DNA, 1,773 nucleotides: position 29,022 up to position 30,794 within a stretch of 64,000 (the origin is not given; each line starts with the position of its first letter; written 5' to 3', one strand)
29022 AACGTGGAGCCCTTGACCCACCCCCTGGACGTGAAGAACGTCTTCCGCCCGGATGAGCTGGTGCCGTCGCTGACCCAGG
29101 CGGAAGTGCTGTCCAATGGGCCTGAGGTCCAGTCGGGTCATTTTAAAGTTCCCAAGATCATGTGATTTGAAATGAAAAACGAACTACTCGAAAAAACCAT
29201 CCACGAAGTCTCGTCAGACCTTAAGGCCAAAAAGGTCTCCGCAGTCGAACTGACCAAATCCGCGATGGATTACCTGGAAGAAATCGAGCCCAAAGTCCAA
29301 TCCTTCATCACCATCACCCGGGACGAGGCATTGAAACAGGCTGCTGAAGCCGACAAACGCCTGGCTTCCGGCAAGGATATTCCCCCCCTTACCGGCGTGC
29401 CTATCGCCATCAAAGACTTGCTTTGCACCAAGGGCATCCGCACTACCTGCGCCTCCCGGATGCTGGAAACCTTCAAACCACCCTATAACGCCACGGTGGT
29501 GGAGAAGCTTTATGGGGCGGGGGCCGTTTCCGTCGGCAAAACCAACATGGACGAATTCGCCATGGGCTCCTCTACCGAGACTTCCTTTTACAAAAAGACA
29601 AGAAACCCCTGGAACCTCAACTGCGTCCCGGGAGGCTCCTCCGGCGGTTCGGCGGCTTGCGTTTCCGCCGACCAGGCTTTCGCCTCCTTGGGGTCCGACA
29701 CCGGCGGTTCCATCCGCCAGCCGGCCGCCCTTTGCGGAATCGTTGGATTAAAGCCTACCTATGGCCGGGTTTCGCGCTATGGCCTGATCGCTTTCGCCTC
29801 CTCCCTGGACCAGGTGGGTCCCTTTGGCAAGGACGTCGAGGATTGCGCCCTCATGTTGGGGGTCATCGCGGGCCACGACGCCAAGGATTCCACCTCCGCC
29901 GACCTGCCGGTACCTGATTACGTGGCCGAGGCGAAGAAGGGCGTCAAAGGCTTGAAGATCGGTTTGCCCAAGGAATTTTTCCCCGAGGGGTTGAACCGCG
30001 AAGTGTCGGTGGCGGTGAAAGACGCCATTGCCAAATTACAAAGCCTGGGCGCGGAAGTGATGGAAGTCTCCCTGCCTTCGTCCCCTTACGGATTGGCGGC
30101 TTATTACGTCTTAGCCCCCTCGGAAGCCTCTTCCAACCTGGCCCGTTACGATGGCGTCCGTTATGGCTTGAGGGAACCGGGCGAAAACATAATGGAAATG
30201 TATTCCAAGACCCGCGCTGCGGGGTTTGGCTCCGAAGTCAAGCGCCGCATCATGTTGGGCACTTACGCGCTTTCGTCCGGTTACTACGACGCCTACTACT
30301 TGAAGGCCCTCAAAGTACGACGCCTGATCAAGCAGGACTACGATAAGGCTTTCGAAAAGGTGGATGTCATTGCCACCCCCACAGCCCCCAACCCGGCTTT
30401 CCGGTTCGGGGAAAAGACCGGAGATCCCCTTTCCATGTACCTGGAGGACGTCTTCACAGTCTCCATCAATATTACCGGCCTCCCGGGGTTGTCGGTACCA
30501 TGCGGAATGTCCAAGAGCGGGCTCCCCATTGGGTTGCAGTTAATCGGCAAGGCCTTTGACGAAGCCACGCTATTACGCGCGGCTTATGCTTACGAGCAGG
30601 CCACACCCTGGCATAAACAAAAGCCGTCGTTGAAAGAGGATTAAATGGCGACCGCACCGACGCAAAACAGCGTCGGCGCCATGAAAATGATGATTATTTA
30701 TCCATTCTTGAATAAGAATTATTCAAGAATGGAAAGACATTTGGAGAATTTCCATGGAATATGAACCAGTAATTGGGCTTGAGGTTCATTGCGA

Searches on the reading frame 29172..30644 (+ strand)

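Call 61: search_protein_families(library=pfam, proteins=[window:29172-30644:+], max_evalue=0.00001)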
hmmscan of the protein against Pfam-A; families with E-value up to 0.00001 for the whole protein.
window:29172-30644:+ (490 aa): 1 family
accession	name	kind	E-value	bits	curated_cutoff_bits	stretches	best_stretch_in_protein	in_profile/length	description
PF01425.27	Amidase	-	4.5e-164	547.2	27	1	26-468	1-445/445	Amidase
